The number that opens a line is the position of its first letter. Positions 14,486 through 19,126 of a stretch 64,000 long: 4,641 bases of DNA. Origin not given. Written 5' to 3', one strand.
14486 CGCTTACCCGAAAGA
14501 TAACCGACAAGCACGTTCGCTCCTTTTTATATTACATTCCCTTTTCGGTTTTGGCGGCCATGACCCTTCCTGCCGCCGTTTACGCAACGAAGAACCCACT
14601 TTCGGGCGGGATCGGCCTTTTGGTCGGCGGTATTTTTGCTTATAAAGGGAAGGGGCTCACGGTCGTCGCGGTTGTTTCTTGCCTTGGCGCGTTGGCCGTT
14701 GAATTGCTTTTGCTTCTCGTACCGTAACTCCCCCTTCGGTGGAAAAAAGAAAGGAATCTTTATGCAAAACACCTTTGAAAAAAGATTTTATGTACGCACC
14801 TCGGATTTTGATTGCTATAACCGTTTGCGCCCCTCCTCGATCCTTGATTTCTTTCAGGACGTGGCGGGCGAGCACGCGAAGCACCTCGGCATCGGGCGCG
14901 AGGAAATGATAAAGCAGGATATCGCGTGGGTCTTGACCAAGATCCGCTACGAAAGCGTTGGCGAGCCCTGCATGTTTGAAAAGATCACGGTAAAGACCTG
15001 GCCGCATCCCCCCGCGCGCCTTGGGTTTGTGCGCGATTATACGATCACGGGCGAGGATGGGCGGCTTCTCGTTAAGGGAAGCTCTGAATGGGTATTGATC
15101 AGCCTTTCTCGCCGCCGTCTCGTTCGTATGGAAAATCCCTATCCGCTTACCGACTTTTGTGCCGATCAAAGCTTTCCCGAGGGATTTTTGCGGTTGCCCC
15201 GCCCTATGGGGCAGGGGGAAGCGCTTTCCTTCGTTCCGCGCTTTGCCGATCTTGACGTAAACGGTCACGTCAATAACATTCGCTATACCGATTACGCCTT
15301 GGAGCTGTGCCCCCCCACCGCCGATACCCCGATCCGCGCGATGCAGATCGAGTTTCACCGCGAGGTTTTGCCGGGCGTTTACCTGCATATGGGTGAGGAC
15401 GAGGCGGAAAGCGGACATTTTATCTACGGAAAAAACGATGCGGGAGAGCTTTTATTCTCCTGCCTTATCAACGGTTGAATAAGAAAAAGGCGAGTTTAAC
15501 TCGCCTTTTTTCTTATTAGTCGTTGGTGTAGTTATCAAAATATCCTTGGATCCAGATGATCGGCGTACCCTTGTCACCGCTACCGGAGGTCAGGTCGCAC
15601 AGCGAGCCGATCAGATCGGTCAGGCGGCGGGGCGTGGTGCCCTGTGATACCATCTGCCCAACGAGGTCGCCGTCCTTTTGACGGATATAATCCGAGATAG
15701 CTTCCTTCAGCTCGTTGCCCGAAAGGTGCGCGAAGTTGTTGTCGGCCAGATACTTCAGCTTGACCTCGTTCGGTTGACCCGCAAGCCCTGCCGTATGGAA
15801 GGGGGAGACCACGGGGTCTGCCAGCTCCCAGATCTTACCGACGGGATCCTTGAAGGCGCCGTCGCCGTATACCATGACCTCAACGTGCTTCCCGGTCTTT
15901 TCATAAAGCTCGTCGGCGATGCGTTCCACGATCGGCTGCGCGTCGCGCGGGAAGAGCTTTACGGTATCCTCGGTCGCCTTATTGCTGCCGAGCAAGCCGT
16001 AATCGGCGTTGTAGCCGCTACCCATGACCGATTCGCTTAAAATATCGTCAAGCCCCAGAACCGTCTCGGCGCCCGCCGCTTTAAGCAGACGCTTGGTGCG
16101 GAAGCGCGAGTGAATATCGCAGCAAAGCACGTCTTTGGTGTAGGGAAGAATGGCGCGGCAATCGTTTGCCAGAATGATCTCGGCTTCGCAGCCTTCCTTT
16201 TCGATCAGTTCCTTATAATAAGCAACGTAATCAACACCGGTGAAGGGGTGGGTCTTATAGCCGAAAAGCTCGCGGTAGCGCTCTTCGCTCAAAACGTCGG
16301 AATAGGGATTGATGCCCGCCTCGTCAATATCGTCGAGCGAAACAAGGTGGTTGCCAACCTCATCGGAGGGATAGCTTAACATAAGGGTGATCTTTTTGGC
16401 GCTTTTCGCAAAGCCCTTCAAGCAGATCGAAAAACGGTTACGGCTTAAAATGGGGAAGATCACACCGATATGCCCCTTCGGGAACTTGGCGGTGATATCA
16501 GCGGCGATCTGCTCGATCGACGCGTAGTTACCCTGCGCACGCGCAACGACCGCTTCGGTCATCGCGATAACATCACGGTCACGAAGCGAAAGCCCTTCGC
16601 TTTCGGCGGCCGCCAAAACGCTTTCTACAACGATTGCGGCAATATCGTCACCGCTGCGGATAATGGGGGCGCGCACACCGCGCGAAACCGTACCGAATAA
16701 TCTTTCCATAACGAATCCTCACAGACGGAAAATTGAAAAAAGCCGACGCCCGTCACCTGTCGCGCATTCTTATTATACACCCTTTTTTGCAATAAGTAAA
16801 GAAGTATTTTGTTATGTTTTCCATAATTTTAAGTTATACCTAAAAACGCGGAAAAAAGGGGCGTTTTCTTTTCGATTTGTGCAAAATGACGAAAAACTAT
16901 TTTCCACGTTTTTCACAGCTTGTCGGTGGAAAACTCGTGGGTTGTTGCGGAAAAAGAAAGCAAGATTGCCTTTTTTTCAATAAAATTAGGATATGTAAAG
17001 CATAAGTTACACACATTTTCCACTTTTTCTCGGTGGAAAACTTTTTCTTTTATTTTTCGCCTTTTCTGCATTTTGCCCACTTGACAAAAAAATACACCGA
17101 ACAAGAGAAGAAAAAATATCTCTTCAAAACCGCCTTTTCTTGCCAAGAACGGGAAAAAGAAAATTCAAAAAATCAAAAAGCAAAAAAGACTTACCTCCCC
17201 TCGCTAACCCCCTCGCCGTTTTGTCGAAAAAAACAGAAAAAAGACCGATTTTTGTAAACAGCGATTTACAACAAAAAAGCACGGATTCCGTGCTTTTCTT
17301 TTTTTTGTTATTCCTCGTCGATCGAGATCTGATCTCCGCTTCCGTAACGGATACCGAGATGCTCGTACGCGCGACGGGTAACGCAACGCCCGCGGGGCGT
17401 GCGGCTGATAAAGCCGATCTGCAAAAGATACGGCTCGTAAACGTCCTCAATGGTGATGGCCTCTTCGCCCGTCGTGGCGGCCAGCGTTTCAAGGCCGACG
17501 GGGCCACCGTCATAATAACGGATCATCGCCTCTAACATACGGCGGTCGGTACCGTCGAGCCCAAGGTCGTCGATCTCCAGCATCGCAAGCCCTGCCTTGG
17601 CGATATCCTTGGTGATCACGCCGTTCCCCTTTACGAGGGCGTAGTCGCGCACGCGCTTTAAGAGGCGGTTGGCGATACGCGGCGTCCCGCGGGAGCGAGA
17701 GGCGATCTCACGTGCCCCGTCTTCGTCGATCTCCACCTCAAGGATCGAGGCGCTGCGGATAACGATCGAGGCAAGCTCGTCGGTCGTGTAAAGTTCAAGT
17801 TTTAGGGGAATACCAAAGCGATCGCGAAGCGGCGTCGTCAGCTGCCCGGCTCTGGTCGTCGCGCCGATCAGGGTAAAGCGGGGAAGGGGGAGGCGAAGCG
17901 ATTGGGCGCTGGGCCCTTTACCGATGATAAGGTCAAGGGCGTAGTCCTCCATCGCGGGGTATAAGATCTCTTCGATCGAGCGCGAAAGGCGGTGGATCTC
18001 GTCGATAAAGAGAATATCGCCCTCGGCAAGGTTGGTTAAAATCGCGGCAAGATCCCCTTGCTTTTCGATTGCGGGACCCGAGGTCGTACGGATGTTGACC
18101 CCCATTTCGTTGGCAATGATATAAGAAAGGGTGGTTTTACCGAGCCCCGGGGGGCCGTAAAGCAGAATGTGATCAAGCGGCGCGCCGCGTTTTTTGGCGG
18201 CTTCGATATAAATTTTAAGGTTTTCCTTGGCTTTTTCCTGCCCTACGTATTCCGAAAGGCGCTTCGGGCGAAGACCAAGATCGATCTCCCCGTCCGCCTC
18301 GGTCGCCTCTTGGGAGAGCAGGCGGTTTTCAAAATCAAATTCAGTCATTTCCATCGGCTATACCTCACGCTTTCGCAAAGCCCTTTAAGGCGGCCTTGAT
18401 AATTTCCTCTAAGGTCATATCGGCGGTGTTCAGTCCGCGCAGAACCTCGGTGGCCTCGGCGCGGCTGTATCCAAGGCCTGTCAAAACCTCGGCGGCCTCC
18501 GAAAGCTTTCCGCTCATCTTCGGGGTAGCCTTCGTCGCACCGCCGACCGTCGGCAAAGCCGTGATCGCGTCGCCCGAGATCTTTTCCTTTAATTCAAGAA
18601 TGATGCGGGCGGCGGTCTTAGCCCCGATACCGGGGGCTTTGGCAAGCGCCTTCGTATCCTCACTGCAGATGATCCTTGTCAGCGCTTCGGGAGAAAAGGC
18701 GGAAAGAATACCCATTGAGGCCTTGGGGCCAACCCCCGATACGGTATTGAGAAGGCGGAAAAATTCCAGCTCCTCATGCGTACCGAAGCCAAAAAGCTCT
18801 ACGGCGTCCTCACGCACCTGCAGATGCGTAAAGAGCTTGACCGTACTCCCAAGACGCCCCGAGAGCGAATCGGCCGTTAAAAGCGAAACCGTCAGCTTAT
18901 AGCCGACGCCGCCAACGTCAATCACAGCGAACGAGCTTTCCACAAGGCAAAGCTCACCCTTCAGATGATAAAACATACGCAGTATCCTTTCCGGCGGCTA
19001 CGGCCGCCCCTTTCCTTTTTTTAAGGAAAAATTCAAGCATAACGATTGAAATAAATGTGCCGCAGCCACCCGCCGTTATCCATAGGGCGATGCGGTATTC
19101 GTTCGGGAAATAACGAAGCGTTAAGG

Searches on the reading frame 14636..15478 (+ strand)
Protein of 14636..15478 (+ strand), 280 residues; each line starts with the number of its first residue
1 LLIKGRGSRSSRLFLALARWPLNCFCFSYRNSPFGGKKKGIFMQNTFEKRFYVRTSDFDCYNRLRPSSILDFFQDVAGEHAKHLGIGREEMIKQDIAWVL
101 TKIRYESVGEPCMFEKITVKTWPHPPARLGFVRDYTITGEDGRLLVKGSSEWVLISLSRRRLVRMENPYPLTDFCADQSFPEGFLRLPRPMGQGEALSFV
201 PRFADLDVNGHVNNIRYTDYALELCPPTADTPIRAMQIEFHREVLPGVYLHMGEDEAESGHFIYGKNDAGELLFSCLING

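Call 28: search_protein_families(library=ncbifam, proteins=[window:14636-15478:+], max_evalue=0.00001)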
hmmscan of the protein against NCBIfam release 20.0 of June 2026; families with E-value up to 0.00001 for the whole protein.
window:14636-15478:+ (280 aa): 1 family
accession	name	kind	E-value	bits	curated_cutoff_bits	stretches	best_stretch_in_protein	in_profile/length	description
NF047424.1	MenI_Staph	exception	6.3e-06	26.1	225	1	79-170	36-127/148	1,4-dihydroxy-2-naphthoyl-CoA hydrolase MenI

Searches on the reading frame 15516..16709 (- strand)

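Call 28: search_protein_families(library=ncbifam, proteins=[window:15516-16709:-], max_evalue=0.00001)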
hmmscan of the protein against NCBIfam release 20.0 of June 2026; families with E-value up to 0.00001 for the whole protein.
window:15516-16709:- (397 aa): 2 families
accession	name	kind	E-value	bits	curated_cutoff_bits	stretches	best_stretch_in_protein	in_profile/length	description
NF009809.0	PRK13293.1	equivalog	2.2e-12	46.9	274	0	14-72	11-60/253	coenzyme F420-0:L-glutamate ligase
TIGR01916.1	F420_cofE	equivalog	6.3e-11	42.2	180.65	0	14-70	9-57/244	coenzyme F420-0:L-glutamate ligase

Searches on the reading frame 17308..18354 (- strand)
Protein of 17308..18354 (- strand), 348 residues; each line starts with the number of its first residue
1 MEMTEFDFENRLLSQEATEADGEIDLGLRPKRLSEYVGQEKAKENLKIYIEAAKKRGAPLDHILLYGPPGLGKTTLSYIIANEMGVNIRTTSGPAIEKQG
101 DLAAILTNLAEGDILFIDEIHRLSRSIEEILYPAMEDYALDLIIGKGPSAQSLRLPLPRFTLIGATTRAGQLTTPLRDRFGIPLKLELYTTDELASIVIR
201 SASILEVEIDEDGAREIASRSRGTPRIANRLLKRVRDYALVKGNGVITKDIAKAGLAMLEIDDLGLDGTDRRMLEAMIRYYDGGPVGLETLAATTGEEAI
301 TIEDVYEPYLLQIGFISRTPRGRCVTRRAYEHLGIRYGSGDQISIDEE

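Call 28: search_protein_families(library=ncbifam, proteins=[window:17308-18354:-], max_evalue=0.00001)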
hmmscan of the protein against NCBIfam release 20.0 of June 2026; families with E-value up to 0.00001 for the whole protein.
window:17308-18354:- (348 aa): 19 families
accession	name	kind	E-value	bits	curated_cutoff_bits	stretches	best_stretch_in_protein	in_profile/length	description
NF000868.0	PRK00080.1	equivalog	1.5e-156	520.4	282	1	17-336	8-327/330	Holliday junction branch migration DNA helicase RuvB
TIGR00635.1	ruvB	equivalog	7.8e-143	475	299.05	1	31-334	1-304/305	Holliday junction branch migration DNA helicase RuvB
TIGR02903.1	spore_lon_C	equivalog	2.2e-13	49.6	678.8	1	21-83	141-198/615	Lon family ATP-dependent protease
NF003230.0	PRK04195.1-6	equivalog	1.2e-12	47.2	441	1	29-88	9-67/494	replication factor C large subunit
NF003229.0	PRK04195.1-5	equivalog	2.8e-12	46.1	280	1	29-88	12-72/413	replication factor C large subunit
NF003233.0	PRK04195.2-3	equivalog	2.5e-11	43.1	471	1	29-85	8-63/504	replication factor C large subunit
NF009881.0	PRK13341.1-2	equivalog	3.9e-11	41.6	651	1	19-143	13-141/736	AAA family ATPase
NF009882.0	PRK13341.1-3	equivalog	2.2e-10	39.3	1197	1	27-143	23-143/734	AAA family ATPase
NF009883.0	PRK13341.1-4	equivalog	2.4e-10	39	668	1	27-143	24-144/729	AAA family ATPase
TIGR02902.1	spore_lonB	equivalog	1.2e-09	37.3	723.3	0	29-83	60-109/531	ATP-dependent protease LonB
NF003227.0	PRK04195.1-2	equivalog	3.2e-09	36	502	1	29-87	11-70/487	replication factor C large subunit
NF001679.0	PRK00440.1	equivalog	1.4e-08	34.2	303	1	29-84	13-63/322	replication factor C small subunit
NF003226.0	PRK04195.1-1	equivalog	1.5e-08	34.1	588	1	28-89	8-69/405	replication factor C large subunit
NF009067.0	PRK12402.1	equivalog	1.9e-08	33.7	317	0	29-83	10-59/340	replication factor C small subunit 2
NF003231.0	PRK04195.2-1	equivalog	4.7e-07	28.9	442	1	29-87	12-70/517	replication factor C large subunit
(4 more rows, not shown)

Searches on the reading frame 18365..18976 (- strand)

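Call 28: search_protein_families(library=ncbifam, proteins=[window:18365-18976:-], max_evalue=0.00001)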
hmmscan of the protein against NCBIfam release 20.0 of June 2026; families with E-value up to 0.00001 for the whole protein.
window:18365-18976:- (203 aa): 2 families
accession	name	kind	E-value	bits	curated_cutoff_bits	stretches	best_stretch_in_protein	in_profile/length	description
TIGR00084.2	ruvA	equivalog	1.8e-57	194.2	85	1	1-198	1-202/202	Holliday junction branch migration protein RuvA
NF011194.0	PRK14600.1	equivalog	1.4e-26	93.4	180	1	4-200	4-186/188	Holliday junction branch migration protein RuvA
